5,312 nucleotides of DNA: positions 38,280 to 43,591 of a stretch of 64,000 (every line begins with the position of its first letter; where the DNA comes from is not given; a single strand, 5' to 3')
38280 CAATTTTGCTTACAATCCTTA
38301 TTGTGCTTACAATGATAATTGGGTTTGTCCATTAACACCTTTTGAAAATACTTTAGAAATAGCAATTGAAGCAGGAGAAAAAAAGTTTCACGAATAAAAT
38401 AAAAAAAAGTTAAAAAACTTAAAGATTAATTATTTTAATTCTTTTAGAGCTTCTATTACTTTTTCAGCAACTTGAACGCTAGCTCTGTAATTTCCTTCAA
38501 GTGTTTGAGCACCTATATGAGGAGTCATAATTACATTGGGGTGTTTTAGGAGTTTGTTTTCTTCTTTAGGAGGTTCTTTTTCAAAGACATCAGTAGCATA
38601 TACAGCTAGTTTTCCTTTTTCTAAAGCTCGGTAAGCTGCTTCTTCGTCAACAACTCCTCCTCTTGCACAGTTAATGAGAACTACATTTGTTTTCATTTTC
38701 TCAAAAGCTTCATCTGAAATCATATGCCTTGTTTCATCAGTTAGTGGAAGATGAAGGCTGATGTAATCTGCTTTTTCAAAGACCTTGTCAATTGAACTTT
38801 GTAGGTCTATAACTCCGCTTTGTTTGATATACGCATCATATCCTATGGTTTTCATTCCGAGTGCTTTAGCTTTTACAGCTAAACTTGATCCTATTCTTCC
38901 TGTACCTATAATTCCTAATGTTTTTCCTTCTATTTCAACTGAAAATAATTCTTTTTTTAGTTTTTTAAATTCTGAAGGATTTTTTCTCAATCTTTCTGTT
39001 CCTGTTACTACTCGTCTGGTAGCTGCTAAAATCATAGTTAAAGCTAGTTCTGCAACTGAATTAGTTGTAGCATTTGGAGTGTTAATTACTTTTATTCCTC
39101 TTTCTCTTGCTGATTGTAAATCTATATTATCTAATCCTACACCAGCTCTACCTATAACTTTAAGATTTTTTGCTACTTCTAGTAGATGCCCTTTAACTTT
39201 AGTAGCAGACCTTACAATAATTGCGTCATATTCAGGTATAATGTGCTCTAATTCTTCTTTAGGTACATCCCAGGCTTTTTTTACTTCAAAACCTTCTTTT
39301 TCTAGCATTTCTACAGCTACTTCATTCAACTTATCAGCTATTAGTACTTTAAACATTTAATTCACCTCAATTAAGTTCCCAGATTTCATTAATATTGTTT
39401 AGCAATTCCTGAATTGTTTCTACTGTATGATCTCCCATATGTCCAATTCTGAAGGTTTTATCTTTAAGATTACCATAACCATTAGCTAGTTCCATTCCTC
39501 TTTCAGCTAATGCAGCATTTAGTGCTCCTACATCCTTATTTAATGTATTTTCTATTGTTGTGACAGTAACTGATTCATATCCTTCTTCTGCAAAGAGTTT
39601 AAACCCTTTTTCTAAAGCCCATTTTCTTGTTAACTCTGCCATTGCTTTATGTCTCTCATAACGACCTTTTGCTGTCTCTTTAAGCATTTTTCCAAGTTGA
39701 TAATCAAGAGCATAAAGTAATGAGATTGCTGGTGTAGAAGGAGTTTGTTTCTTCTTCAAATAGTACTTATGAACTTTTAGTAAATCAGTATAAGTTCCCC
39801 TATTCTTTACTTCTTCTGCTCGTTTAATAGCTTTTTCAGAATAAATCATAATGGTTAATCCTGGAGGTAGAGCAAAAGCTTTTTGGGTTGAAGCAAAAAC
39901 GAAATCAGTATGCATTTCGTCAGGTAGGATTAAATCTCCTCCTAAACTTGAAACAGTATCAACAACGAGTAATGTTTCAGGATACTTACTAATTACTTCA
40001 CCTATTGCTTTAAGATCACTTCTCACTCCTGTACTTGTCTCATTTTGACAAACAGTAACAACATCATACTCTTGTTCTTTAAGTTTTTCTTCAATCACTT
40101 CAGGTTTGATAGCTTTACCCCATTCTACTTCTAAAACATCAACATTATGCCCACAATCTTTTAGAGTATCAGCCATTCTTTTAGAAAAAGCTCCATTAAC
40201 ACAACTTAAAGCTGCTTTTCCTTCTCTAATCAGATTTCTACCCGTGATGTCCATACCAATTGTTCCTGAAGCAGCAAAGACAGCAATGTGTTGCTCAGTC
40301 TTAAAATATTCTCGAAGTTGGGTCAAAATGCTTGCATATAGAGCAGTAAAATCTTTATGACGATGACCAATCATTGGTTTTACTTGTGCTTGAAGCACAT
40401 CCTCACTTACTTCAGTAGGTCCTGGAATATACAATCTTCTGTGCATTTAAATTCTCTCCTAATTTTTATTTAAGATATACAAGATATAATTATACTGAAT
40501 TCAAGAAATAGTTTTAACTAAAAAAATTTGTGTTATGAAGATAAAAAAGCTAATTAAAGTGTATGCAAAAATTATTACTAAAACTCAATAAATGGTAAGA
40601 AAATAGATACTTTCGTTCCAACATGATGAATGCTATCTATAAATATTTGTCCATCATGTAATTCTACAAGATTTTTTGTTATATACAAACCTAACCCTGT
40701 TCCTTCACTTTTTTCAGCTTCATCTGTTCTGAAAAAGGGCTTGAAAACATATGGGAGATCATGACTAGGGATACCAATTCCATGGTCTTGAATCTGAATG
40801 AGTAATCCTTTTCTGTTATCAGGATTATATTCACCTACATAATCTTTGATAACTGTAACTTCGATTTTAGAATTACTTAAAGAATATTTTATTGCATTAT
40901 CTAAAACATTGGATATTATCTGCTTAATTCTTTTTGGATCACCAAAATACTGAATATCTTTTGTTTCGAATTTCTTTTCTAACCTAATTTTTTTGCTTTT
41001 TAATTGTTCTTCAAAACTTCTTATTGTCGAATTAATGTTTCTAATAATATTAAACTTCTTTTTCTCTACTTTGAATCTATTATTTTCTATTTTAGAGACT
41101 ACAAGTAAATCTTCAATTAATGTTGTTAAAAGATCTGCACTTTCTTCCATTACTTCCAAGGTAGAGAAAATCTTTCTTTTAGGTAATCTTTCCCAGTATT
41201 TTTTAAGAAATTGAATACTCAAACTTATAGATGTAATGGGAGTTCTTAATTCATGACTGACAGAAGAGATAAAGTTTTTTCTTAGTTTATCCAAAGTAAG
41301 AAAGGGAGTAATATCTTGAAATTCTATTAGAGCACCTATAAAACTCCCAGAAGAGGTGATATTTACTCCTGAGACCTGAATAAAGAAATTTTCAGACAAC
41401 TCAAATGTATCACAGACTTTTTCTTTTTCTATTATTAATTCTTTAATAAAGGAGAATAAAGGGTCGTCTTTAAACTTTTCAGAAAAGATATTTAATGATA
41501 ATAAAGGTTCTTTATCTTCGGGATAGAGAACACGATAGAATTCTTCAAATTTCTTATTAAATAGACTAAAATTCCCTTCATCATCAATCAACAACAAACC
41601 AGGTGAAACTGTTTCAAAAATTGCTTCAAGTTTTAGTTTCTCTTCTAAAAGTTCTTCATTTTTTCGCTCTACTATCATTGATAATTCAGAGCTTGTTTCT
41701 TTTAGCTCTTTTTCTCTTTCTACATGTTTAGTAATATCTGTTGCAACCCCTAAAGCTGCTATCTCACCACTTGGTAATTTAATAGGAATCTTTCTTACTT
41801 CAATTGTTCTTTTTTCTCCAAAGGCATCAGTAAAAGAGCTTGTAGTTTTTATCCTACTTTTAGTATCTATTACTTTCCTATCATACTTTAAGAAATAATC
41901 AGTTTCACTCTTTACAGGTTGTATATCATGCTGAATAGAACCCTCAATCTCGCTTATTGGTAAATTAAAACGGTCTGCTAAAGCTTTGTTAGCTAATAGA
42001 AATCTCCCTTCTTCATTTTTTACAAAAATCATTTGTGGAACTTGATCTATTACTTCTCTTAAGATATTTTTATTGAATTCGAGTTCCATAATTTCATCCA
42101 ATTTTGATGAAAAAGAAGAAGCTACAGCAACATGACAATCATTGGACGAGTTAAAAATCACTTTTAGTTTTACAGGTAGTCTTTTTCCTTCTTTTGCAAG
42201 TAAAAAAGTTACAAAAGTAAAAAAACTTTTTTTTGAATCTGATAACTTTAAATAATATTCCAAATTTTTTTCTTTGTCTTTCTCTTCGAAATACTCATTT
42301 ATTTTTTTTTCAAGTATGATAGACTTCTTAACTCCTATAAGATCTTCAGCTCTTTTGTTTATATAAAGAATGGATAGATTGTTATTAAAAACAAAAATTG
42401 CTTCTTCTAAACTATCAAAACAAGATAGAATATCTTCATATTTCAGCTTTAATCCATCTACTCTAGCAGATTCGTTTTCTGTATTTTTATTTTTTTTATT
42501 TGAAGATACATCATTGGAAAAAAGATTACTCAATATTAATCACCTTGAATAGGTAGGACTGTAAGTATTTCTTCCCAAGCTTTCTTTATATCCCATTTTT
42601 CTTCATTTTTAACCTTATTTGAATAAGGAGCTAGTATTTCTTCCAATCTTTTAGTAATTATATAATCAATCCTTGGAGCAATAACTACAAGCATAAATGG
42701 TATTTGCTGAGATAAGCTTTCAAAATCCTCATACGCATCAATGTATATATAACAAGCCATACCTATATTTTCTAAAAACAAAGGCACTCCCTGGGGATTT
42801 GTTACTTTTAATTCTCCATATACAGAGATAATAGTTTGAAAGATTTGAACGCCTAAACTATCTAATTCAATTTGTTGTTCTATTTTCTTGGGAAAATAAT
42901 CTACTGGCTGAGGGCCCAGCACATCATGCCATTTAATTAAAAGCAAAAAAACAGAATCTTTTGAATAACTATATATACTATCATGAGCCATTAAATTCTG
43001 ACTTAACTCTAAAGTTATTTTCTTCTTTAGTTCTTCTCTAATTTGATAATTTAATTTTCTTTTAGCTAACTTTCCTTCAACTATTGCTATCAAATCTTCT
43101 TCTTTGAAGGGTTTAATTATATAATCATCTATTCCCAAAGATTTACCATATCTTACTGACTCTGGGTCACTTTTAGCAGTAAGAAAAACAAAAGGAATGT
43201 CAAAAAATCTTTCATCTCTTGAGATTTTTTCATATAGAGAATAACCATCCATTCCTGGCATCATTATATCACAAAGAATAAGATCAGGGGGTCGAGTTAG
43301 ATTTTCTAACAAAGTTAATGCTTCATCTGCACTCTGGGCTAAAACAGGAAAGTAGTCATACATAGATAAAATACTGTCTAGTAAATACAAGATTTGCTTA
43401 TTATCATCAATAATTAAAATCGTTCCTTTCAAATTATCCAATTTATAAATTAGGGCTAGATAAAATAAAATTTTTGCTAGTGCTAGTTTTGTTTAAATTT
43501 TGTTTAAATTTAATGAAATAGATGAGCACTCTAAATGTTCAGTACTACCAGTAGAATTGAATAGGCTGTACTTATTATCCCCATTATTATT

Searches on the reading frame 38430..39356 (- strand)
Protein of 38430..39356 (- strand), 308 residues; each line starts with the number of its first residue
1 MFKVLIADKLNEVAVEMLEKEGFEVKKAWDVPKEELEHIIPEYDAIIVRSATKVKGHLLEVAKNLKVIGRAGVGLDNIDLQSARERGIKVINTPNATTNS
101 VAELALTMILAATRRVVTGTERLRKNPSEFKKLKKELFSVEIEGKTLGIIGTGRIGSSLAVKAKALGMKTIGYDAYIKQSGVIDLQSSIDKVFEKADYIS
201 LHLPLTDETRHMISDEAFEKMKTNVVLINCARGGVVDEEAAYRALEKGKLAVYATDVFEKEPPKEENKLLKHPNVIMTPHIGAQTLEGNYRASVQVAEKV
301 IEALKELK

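Call 7: search_protein_families(library=pfam, proteins=[window:38430-39356:-], max_evalue=0.001)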
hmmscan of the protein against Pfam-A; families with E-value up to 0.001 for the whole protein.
window:38430-39356:- (308 aa): 3 families
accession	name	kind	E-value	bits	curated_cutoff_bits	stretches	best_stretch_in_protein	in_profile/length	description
PF02826.25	2-Hacid_dh_C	-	4.5e-60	202.5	25.1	1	106-282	1-178/178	D-isomer specific 2-hydroxyacid dehydrogenase, NAD binding domain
PF00389.36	2-Hacid_dh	-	1.8e-32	112.3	24.6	1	4-305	1-125/134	D-isomer specific 2-hydroxyacid dehydrogenase, catalytic domain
PF03446.21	NAD_binding_2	-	2.7e-06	27.9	21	1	147-250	2-112/161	NAD binding domain of 6-phosphogluconate dehydrogenase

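Call 57: search_protein_families(library=ncbifam, proteins=[window:38430-39356:-], max_evalue=0.00001)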
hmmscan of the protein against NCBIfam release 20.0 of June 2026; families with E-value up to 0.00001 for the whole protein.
window:38430-39356:- (308 aa): 21 families
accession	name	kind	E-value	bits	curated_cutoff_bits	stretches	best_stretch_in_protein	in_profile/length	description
TIGR01327.1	PGDH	equivalog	1e-105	354.5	454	1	3-306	1-303/525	phosphoglycerate dehydrogenase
NF009714.1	PRK13243.1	equivalog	4e-68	230.2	455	1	3-301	4-310/332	glyoxylate reductase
NF008759.0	PRK11790.1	equivalog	4.1e-67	226.6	404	1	2-302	12-315/410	phosphoglycerate dehydrogenase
NF005069.0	PRK06487.1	equivalog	1.6e-56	191.7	448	1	45-300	50-307/320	2-hydroxyacid dehydrogenase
NF011938.0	PRK15409.1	equivalog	1.1e-55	189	492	1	23-305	23-310/324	glyoxylate/hydroxypyruvate reductase GhrB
NF006263.0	PRK08410.1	equivalog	1.3e-46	159.4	389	1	4-292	5-295/311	D-2-hydroxyacid dehydrogenase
NF005387.0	PRK06932.1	equivalog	7.5e-45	153.2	492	1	45-284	46-290/314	2-hydroxyacid dehydrogenase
NF005750.0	PRK07574.1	equivalog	1.6e-44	152.5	329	1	25-297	73-350/386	NAD-dependent formate dehydrogenase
NF001309.0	PRK00257.1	equivalog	1.1e-41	143.1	434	2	138-304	110-278/379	4-phosphoerythronate dehydrogenase PdxB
NF041369.1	Dhydh_Halo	equivalog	1.1e-40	139.8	400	1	72-297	63-288/305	D-2-hydroxyacid dehydrogenase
NF005027.0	PRK06436.1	equivalog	4.5e-39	134.4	261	1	43-302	33-277/303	2-hydroxyacid dehydrogenase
NF006374.0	PRK08605.1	subfamily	1.2e-34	119.8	356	1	40-285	43-303/332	D-lactate dehydrogenase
NF000492.1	vanH_gen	exception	7.4e-32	110.6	540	1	46-280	46-287/312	D-lactate dehydrogenase VanH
NF011966.0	PRK15438.1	equivalog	2.2e-31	109.3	687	2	141-299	113-273/378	4-phosphoerythronate dehydrogenase PdxB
NF009127.0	PRK12480.1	equivalog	5.1e-31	107.9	579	1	12-262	15-265/330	D-lactate dehydrogenase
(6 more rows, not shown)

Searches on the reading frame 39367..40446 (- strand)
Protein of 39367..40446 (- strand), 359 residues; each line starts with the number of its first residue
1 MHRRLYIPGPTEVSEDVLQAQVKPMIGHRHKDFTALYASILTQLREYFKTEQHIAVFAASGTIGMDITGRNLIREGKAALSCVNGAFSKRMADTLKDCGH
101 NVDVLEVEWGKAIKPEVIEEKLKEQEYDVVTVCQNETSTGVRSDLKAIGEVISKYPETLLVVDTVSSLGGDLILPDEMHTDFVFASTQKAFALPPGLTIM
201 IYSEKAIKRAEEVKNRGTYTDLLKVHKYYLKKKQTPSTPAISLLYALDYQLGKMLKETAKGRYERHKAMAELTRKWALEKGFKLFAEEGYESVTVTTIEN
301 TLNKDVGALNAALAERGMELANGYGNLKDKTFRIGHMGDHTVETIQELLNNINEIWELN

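Call 7: search_protein_families(library=pfam, proteins=[window:39367-40446:-], max_evalue=0.001)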
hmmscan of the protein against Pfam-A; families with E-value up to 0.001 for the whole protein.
window:39367-40446:- (359 aa): 1 family
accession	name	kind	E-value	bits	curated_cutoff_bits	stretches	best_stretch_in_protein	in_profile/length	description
PF00266.25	Aminotran_5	-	8.7e-24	84.6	21.5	1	19-286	27-301/371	Aminotransferase class-V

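Call 57: search_protein_families(library=ncbifam, proteins=[window:39367-40446:-], max_evalue=0.00001)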
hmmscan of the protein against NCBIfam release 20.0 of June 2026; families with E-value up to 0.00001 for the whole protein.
window:39367-40446:- (359 aa): 8 families
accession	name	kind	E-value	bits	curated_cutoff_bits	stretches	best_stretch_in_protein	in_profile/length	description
NF045640.1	AspGlyoxATaseBhcA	equivalog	2.1e-57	194.8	650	1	4-341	6-349/395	L-aspartate--glyoxylate aminotransferase BhcA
TIGR03301.1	PhnW-AepZ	equivalog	4.8e-51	174.2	360.8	1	5-356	2-355/355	2-aminoethylphosphonate aminotransferase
NF046070.1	PyrdoxPyrvTramin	equivalog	3.7e-47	160.9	600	1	9-340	12-347/369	pyridoxamine--pyruvate transaminase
NF010006.0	PRK13479.1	equivalog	1.9e-28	99.6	296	1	5-355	8-360/369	2-aminoethylphosphonate--pyruvate transaminase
TIGR02326.1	transamin_PhnW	equivalog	3.2e-27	95.6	400.8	1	5-355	6-359/363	2-aminoethylphosphonate--pyruvate transaminase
TIGR01366.1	serC_3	equivalog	1.1e-18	67.6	401.65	1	10-352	11-354/361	phosphoserine transaminase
TIGR01364.1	serC_1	equivalog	8.1e-13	48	443.6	1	26-257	36-255/358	phosphoserine transaminase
NF003764.0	PRK05355.1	equivalog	8.5e-12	44.7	253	1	26-247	39-244/357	3-phosphoserine/phosphohydroxythreonine transaminase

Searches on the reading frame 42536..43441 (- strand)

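Call 7: search_protein_families(library=pfam, proteins=[window:42536-43441:-], max_evalue=0.001)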
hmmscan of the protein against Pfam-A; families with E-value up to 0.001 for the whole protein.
window:42536-43441:- (301 aa): 1 family
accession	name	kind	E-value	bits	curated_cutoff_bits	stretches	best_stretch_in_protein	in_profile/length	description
PF00072.30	Response_reg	-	5e-24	85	30.2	1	8-121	1-110/111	Response regulator receiver domain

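Call 57: search_protein_families(library=ncbifam, proteins=[window:42536-43441:-], max_evalue=0.00001)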
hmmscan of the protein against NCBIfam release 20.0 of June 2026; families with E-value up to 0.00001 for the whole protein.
window:42536-43441:- (301 aa): 80 families (the best 25 are shown)
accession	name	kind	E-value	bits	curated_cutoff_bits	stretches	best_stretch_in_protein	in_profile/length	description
TIGR02154.1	PhoB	equivalog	2.3e-23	82.7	296.2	1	7-139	4-133/226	phosphate regulon transcriptional regulator PhoB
NF040689.1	MtrAB_MtrA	equivalog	5.6e-23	81.4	300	1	8-133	1-119/219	MtrAB system response regulator MtrA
NF053854.1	RespRegPhoBBctds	equivalog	7.5e-23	81.1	270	1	8-141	1-132/225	two-component system response regulator PhoB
NF007135.0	PRK09581.1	equivalog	1.7e-21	76.6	474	1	6-144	3-139/457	PleD family two-component system response regulator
NF040534.1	resp_reg_YycF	equivalog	9e-21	74.2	340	1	7-162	2-150/231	response regulator YycF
NF045944.1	ResRegRpaBCyano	equivalog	9.2e-20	71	330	1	9-147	1-134/229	response regulator transcription factor RpaB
NF033117.2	vanR_ACDEGLN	exception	4e-19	69.1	350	1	8-153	1-140/226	VanR-ABDEGLN family response regulator transcription factor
NF033120.0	vanR_FM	exception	1.6e-18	67.2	460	1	7-152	5-143/231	vancomycin resistance response regulator transcription factor, VanR-F/VanR-M family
NF007982.1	PRK10710.1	equivalog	1.1e-17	64.4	380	1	5-144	7-138/235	envelope stress response regulator BaeR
NF053512.1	nitric_RR_NosR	exception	2.2e-17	63.2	400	1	8-141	1-130/422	response regulator c-di-GMP phosphodiesterase, NosR family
NF051850.1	RespRegRprY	equivalog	2.9e-17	62.8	370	1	7-127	6-122/234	response regulator transcription factor RprY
NF008199.0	PRK10955.1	equivalog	2.3e-16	60.4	341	1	7-147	3-137/232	envelope stress response regulator transcription factor CpxR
NF007546.0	PRK10161.1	equivalog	5.1e-16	58.9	471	1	7-138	4-131/229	phosphate response regulator transcription factor PhoB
NF008176.1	PRK10923.1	equivalog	9.8e-16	57.4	620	1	5-146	3-140/469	nitrogen regulation protein NR(I)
NF007005.1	PRK09468.1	equivalog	1.2e-15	57.6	331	1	7-129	5-123/237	osmolarity response regulator transcription factor OmpR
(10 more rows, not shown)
